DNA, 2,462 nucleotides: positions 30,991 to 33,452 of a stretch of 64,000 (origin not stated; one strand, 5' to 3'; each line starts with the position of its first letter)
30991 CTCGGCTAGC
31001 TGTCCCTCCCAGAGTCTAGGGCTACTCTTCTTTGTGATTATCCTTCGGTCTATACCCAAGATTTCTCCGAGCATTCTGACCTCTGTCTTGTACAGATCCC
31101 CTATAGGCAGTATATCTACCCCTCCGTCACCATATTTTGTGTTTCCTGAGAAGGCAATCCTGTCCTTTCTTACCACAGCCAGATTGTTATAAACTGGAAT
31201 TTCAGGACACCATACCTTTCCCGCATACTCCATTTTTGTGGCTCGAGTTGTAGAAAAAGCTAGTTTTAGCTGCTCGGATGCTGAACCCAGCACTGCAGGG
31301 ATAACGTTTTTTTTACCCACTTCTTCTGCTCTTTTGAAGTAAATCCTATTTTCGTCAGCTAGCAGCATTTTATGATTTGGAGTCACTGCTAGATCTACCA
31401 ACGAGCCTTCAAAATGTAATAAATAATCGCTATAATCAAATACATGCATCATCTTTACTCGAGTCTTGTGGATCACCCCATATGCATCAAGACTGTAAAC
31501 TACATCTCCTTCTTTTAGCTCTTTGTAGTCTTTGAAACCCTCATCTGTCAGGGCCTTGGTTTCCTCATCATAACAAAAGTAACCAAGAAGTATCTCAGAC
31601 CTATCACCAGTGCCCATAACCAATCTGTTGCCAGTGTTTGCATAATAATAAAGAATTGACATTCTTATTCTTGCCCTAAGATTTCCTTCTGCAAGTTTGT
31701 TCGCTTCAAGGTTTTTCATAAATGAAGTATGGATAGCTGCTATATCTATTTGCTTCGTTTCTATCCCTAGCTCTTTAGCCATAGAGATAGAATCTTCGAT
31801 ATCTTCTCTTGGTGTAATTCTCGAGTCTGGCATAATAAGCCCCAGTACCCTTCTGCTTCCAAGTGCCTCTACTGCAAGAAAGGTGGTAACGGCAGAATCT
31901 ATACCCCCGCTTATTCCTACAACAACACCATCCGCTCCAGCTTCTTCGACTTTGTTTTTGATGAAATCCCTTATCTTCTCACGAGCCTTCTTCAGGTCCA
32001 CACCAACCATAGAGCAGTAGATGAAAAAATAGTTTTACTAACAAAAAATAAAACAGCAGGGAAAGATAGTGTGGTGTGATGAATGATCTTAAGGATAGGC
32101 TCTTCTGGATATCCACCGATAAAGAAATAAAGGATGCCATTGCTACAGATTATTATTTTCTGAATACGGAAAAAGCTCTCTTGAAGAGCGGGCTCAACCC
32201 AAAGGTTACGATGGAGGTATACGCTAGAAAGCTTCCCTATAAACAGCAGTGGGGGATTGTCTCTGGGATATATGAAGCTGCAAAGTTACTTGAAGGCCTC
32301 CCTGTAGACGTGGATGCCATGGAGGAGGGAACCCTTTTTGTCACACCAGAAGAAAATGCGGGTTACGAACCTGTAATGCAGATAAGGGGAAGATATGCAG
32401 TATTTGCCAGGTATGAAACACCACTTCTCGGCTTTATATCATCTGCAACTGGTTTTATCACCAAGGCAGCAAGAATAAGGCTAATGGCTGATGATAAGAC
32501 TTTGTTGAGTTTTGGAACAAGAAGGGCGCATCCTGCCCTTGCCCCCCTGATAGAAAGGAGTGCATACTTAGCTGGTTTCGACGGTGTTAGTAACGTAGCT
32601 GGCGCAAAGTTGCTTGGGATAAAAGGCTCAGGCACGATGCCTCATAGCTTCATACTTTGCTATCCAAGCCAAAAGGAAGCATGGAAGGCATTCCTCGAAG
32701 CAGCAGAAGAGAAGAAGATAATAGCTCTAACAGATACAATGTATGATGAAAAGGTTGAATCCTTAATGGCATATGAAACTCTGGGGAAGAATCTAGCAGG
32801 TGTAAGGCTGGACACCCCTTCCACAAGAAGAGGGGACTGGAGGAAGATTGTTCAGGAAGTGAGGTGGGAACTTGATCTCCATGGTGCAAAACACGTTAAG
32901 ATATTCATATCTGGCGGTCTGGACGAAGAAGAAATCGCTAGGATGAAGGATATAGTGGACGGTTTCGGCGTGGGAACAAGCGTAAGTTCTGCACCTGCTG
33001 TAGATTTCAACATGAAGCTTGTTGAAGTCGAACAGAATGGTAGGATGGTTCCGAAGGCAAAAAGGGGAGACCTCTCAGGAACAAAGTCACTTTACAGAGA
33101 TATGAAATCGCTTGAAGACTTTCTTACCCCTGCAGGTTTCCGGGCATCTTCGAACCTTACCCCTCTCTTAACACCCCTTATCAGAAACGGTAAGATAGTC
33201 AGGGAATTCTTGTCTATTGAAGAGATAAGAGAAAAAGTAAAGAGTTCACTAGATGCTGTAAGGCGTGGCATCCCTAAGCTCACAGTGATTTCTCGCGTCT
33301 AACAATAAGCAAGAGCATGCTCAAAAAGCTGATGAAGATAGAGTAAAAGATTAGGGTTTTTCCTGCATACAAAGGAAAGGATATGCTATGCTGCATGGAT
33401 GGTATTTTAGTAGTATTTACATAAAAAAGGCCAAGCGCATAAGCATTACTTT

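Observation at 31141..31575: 145-aa mini-intein inside NAD+ synthetase (nadE), inserted in the GYF/TKYGDG motif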

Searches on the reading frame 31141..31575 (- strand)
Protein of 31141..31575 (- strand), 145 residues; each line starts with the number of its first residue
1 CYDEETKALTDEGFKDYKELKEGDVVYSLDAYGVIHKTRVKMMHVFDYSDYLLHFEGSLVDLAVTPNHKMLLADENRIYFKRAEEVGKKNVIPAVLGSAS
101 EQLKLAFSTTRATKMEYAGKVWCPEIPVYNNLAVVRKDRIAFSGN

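Call 3: search_protein_families(library=pfam, proteins=[window:31141-31575:-], max_evalue=10)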
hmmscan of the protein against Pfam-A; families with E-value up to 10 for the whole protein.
window:31141-31575:- (145 aa): 3 families
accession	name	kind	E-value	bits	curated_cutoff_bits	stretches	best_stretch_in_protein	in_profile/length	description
PF14890.11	Intein_splicing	-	0.0015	18.8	35.8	1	9-106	3-108/155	Intein splicing domain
PF13403.11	Hint_2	-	0.012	16.5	28.4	2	61-84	74-98/147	Hint domain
PF01079.26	Hint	-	0.15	12.1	29.7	1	1-75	13-91/213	Hint module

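Call 4: search_protein_families(library=ncbifam, proteins=[window:31141-31575:-], max_evalue=10)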
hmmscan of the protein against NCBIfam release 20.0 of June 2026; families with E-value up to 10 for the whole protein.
window:31141-31575:- (145 aa): 2 families
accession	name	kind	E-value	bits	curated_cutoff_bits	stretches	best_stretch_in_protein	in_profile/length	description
NF011302.0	PRK14714.1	equivalog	6.5e-08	30.6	1791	1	9-128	966-1087/1350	DNA-directed DNA polymerase II large subunit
NF052405.1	NOV5WD8W_fam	equivalog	0.096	12.5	170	1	13-53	82-121/137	NOV5WD8W family nitrogen cycling protein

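Call 5: search_solved_structures(query=window:31141-31575:-, max_evalue=10, show_alignments=3)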
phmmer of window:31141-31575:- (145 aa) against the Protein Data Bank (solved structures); distinct sequences matched with E-value up to 10: 4.
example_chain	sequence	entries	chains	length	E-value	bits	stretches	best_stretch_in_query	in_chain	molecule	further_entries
7oec_A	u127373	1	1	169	0.078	16.4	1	32-108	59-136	DNA polymerase II large subunit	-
5bkh_A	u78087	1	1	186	0.092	16.1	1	26-108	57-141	DNA polymerase II large subunit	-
6zgq_A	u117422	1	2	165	0.12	15.7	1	7-78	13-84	AceL NrdHF-1-1 Intein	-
4o1s_A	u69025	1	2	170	0.48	13.8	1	19-102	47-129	V-type ATP synthase alpha chain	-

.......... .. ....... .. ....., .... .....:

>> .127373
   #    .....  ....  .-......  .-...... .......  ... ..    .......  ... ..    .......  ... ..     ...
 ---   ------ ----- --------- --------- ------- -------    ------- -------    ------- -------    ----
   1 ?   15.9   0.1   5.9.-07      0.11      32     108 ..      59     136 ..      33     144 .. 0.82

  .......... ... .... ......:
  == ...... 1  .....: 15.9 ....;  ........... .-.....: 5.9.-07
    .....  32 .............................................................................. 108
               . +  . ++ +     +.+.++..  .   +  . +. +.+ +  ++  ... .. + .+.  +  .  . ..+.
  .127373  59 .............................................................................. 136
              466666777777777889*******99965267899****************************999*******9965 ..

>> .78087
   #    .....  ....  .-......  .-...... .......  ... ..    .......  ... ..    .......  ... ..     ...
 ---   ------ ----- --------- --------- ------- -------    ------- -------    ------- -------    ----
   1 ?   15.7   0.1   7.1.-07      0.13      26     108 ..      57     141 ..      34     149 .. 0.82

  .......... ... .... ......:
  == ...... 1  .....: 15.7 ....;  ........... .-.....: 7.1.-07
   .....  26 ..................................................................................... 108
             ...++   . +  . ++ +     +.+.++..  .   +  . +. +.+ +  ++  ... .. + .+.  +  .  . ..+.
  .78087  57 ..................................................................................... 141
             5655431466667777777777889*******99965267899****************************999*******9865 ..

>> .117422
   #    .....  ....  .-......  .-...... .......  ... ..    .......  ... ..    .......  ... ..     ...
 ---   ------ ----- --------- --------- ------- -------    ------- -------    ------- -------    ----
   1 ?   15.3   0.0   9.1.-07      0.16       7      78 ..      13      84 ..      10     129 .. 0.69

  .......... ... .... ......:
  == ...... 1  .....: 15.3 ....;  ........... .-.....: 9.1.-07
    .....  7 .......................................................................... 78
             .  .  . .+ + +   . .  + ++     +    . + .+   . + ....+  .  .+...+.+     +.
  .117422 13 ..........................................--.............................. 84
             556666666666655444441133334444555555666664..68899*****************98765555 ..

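Call 6: find_homologous_proteins(query=window:31141-31575:-, max_evalue=0.001)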
Query window:31141-31575:-: 22 candidates shared short words with the query, none scored E <= 0.001.

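Call 22: search_solved_structures(query=A2, max_evalue=1, show_alignments=4)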
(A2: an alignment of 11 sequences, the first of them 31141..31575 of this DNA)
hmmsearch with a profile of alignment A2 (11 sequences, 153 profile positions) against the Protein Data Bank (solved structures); distinct sequences matched with E-value up to 1: 27.
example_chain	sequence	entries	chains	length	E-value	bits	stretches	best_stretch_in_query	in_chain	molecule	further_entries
2lcj_A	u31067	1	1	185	1e-05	29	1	21-144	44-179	Pab polC intein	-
6zgq_A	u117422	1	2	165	1.3e-05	28.6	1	6-91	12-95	AceL NrdHF-1-1 Intein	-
2lqm_A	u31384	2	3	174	1.5e-05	28.4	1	26-141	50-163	Pho radA intein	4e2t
4e2u_A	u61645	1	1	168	0.00035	24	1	26-92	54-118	Pho radA intein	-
7oec_A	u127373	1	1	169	0.0035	20.7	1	21-100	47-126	DNA polymerase II large subunit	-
5bkh_A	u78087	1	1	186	0.0041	20.5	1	21-100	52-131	DNA polymerase II large subunit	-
6rpp_A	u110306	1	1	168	0.0052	20.2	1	25-95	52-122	Cell division control protein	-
9hth_A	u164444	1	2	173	0.041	17.3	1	25-94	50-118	DNA-directed DNA polymerase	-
2lwy_A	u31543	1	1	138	0.16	15.4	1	6-104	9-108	BACTERIAL INTEIN-LIKE DOMAIN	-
3ifj_A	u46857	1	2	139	0.32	14.4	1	6-44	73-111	Endonuclease PI-MtuI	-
2in9_A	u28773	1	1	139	0.34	14.2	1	6-44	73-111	Endonuclease PI-MtuI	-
2in0_A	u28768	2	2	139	0.34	14.2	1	6-44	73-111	Endonuclease PI-MtuI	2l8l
3igd_A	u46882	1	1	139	0.35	14.2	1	6-44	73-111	Endonuclease PI-MtuI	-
5k08_A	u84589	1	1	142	0.36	14.2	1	6-44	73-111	RecA mini intein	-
5i0a_A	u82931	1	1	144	0.37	14.2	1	6-44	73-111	Intein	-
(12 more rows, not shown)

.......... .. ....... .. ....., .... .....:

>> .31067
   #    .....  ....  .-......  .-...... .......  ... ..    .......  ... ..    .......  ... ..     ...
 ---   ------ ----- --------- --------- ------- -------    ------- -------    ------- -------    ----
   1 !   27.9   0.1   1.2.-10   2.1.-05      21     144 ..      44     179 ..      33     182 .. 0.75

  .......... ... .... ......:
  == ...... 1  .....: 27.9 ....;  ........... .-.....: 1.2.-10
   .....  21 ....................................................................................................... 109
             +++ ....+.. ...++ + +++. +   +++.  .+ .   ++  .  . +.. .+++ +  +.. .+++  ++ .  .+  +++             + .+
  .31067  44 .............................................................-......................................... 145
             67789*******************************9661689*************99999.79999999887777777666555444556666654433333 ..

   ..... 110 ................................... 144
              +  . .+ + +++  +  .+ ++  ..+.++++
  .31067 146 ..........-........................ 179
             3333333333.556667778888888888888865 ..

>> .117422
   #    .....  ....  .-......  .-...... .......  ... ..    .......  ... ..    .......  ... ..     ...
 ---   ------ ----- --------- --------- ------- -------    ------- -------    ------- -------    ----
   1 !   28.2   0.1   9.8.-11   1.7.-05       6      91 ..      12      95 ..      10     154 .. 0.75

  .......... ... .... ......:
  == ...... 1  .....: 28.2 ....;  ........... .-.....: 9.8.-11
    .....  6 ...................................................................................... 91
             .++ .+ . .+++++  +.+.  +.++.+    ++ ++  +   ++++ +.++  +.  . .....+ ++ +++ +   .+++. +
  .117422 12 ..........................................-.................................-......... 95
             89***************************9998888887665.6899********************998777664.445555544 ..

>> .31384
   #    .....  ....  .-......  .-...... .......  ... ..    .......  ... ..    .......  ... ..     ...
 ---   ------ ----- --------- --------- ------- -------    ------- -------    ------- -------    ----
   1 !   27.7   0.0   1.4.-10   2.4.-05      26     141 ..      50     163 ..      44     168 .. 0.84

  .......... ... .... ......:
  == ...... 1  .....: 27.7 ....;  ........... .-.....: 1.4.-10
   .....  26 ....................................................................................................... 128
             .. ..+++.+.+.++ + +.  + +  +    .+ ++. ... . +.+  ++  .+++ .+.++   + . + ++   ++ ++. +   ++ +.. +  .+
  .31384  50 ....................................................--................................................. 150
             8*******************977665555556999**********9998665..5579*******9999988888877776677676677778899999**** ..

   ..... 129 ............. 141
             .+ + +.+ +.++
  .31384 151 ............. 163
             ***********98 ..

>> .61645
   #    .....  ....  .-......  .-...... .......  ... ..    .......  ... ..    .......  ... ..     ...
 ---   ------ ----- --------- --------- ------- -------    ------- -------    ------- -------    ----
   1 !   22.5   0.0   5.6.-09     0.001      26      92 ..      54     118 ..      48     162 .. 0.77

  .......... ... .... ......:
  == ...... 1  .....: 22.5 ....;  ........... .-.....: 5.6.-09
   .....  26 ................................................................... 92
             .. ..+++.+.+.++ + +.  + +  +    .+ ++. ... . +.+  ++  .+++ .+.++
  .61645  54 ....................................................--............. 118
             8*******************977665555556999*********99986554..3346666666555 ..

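Call 27: predict_structure(alignment_id=A2)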
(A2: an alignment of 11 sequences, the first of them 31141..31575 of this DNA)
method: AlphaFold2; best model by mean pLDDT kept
length: 145 residues; sequences in the alignment: 11
mean_pLDDT: 90.4   pTM: 0.85
mean pLDDT of the five models: 90.4, 90.1, 89.2, 89.1, 84.8
residues with pLDDT >= 90: 105; 70-90: 30; 50-70: 6; < 50: 4
segments of 3 or more residues with pLDDT < 50: 99-102
pLDDT, mean of each block of 10 residues (from residue 1): 98 97 96 93 98 93 96 88 86 69 64 96 96 95 91
secondary structure, 60 per line:
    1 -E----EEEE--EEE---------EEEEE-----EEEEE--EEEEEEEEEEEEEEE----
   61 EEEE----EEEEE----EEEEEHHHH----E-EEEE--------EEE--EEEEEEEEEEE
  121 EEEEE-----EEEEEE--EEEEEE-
elements in order: E7-10 E13-15 E25-29 E35-39 E42-56 E61-64 E69-73 E78-82 H83-86 E93-96 E105-107 E110-125 E131-136 E139-144

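Call 30: fold_search(model_id=the predicted structure, library=pdb)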
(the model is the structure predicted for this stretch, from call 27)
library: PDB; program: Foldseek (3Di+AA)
matches with E <= 10: 448; with E <= 0.001: 58
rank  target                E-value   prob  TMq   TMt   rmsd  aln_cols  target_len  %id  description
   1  6zgq_A                2.7e-08  1.00  0.87  0.83   1.9       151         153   17  AceL NrdHF class 3 split intein GSH linked splice inactive variant - C124A, N146A (released 2020-09-16)
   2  6zgq_B                2.9e-08  1.00  0.88  0.83   1.8       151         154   17  AceL NrdHF class 3 split intein GSH linked splice inactive variant - C124A, N146A (released 2020-09-16)
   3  6rpq                  1.2e-07  1.00  0.69  0.43   4.5       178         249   17  Crystal structure of PhoCDC21-1 intein (released 2019-08-14)
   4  6frg                  1.2e-07  1.00  0.66  0.61   5.2       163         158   16  Crystal structure of G-1F mutant of Ssp DnaB Mini-Intein variant M86 (released 2019-01-30)
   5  6frh_A                1.4e-07  1.00  0.71  0.66   3.7       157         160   15  Crystal structure of Ssp DnaB Mini-Intein variant M86 (released 2019-01-30)
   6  6frh_B                4.0e-07  1.00  0.68  0.66   4.0       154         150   13  Crystal structure of Ssp DnaB Mini-Intein variant M86 (released 2019-01-30)
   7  6tyy                  6.1e-07  1.00  0.77  0.77   2.8       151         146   23  Hedgehog autoprocessing mutant D46H (released 2019-11-20)
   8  2lqm_MODEL_1_A        6.4e-07  1.00  0.75  0.64   4.7       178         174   17  Solution Structures of RadA intein from Pyrococcus horikoshii (released 2012-05-16)
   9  3igd                  9.4e-07  1.00  0.68  0.71   3.6       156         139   17  Crystal structure of Mtu recA intein, splicing domain (released 2009-10-06)
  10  2lwy_MODEL_1_A        1.0e-06  1.00  0.71  0.74   3.0       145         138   16  Solution Structure of Bacterial Intein-Like domain from Clostridium thermocellum (released 2013-05-08)
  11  9hth_B                1.1e-06  1.00  0.76  0.65   3.3       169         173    8  Crystal structure of the fused, cysteine-less Aes123 PolB1 split intein (with S1A, N159A mutations) (released 2025-05-07)
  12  4o1s_A                1.2e-06  1.00  0.71  0.62   3.6       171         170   18  Crystal structure of TvoVMA intein (released 2014-03-19)
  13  2in8                  1.3e-06  1.00  0.73  0.76   3.2       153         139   20  crystal structure of Mtu recA intein, splicing domain (released 2007-05-01)
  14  6y75_A                1.4e-06  1.00  0.75  0.71   2.9       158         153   13  BIL2 domain from T.thermophila BUBL1 locus (C1A-N143A) (released 2021-02-03)
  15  1at0                  1.4e-06  1.00  0.71  0.71   3.6       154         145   22  17-kDA fragment of hedgehog C-terminal autoprocessing domain (released 1997-11-12)
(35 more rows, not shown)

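Call 38: find_related_loci(query=A2, collection=genome_contigs, flank=3000)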
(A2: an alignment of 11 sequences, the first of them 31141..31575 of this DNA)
Query A2 (145 aa) in genome_contigs; peptide patterns used: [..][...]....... (x = any residue, [..] = any of these).
257 stretches matched a pattern; 244 encode a relative of the query (tblastn E <= 1e-3); the best 80 are kept; 80 distinct loci.
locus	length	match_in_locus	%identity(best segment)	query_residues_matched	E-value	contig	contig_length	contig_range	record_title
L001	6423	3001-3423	36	1-145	2e-25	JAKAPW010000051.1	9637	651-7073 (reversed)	MAG: archaeon isolate YF1.bin89 NODE_8989_length_9637_cov_2.382545, whole genome shotgun sequence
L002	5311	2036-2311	45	1-90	6e-22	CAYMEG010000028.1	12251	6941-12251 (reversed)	MAG TPA_asm: uncultured archaeon isolate binchicken_co409_32 genome assembly, contig: NODE_598_length_12251_cov_67.68875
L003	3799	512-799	44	1-93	2e-21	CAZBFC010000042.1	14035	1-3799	MAG TPA_asm: uncultured archaeon isolate binchicken_co219_101 genome assembly, contig: k141_771441, whole genome shotgun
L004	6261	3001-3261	47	1-85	2e-21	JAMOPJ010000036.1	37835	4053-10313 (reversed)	MAG: Archaeoglobaceae archaeon isolate 4559-240_metabat1_scaf2bin.032 4559-240_scaffold_442_c1, whole genome shotgun seq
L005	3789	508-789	43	1-93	3e-21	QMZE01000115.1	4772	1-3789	MAG: Archaeoglobales archaeon isolate B35_G2 B35_Guay2_scaffold_12932, whole genome shotgun sequence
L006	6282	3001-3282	46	1-93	3e-21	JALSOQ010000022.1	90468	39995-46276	MAG: Archaeoglobaceae archaeon isolate 356-284_metabat1_scaf2bin.125 356-284_scaffold_52_c1, whole genome shotgun sequen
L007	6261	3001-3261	48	1-85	3e-20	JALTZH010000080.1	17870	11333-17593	MAG: archaeon isolate S141_metabat2_scaf2bin.124 S141_NODE_2544_length_17870_cov_4.059742, whole genome shotgun sequence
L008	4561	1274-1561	43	1-93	3e-19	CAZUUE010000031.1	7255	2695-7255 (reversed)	MAG TPA_asm: uncultured archaeon isolate SRP141559_co2_15 genome assembly, contig: NODE_973_length_7255_cov_16.948056, w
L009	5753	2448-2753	41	1-95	9e-19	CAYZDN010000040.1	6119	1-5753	MAG TPA_asm: uncultured Nitrosopumilales archaeon isolate SRP271791_co1_138 genome assembly, contig: k141_174172, whole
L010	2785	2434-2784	39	1-119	1e-18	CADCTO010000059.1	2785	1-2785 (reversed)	uncultured Armatimonadetes bacterium isolate AVDCRST_MAG63 genome assembly, contig: NODE1242, whole genome shotgun seque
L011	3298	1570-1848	42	1-91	2e-18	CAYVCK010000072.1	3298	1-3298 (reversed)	MAG TPA_asm: uncultured Gammaproteobacteria bacterium isolate SRP093185_co1_140 genome assembly, contig: NODE_21549_leng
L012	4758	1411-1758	41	1-107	2e-18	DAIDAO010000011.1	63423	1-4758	MAG TPA_asm: bacterium isolate clean1925 k141_223494, whole genome shotgun sequence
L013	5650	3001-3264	40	1-84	2e-17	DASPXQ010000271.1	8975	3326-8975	MAG TPA_asm: Thermoplasmata archaeon isolate SMAG_U11571 k141_908155, whole genome shotgun sequence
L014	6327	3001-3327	36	1-107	5e-17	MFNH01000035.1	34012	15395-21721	MAG: Candidatus Levybacteria bacterium RBG_16_35_11 RBG_16_scaffold_2654, whole genome shotgun sequence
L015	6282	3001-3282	39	1-91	1e-16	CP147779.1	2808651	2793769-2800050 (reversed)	MAG: Promethearchaeati archaeon SRVP18_Atabeyarchaeia-1 chromosome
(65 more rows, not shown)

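Call 47: search_protein_representatives(alignment_id=A2)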
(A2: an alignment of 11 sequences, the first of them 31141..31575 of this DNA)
Query: 11 sequences, 153 profile positions. Proteins with E-value up to 0.001 (for the whole library): 11900; up to 1e-10: 4662; up to 1e-30: 118. The best 150 are listed.
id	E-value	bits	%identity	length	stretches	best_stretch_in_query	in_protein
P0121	1.3e-81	288.5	-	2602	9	1-153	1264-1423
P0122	1.8e-60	219.8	-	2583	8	1-97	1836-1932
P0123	3.8e-60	218.7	-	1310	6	1-109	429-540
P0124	5.5e-56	205.2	-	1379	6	1-93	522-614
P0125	1.4e-54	200.6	-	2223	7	1-99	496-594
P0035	1.7e-52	193.9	-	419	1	1-153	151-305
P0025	1.2e-50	187.9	-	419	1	1-153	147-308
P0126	9.4e-49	181.7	-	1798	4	1-153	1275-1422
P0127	3.2e-47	176.8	-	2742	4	1-153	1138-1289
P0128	1.1e-45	171.7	-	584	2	1-96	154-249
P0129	3.4e-45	170.2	-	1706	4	1-153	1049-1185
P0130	9.5e-44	165.5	-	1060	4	1-90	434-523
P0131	1.0e-42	162.1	-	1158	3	1-153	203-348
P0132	1.8e-42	161.4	-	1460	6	1-88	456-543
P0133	1.9e-42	161.3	-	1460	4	1-104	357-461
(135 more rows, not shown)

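Call 67: search_solved_structures(query=A3, max_evalue=0.01, show_alignments=0)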
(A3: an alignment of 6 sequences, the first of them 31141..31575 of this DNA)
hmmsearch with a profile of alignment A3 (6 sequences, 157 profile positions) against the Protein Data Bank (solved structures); distinct sequences matched with E-value up to 0.01: 9.
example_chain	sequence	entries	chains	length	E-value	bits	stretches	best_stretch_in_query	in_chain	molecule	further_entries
9hth_A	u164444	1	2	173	2.5e-05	27.6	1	11-92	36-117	DNA-directed DNA polymerase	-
2lcj_A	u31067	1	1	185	0.00017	25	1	23-97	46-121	Pab polC intein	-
6rpp_A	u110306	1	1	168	0.00068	23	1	25-93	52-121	Cell division control protein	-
6zgq_A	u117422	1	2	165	0.00069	23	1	6-88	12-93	AceL NrdHF-1-1 Intein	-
4e2u_A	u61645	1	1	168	0.00098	22.5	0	25-75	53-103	Pho radA intein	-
7oec_A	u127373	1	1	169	0.0014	22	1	25-95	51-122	DNA polymerase II large subunit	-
5bkh_A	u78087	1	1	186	0.0017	21.7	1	25-95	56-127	DNA polymerase II large subunit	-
6tyy_A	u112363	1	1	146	0.0023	21.3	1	1-95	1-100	Protein hedgehog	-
2lqm_A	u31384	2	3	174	0.0059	19.9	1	25-145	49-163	Pho radA intein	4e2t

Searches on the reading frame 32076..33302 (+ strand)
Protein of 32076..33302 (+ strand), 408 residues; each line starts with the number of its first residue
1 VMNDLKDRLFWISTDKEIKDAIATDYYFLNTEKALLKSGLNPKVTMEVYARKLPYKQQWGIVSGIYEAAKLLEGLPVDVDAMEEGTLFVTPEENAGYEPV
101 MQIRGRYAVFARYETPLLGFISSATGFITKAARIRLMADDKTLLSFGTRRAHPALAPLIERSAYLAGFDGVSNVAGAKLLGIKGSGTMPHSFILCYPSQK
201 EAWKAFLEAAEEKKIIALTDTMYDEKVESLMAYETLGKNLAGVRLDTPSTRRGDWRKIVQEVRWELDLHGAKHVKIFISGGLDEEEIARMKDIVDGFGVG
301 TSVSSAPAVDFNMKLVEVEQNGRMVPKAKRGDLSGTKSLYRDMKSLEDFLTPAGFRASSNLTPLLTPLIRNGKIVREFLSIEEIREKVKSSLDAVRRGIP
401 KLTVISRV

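Call 64: search_protein_families(library=pfam, proteins=[window:32076-33302:+], max_evalue=0.00001)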
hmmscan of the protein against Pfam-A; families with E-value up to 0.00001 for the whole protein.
window:32076-33302:+ (408 aa): 2 families
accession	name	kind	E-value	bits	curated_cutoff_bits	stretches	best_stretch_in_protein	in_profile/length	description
PF01729.25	QRPTase_C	-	1.2e-19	71.1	23.1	1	129-314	3-169/169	Quinolinate phosphoribosyl transferase, C-terminal domain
PF02749.22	QRPTase_N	-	1.6e-16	60.7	27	1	25-124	1-81/82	Quinolinate phosphoribosyl transferase, N-terminal domain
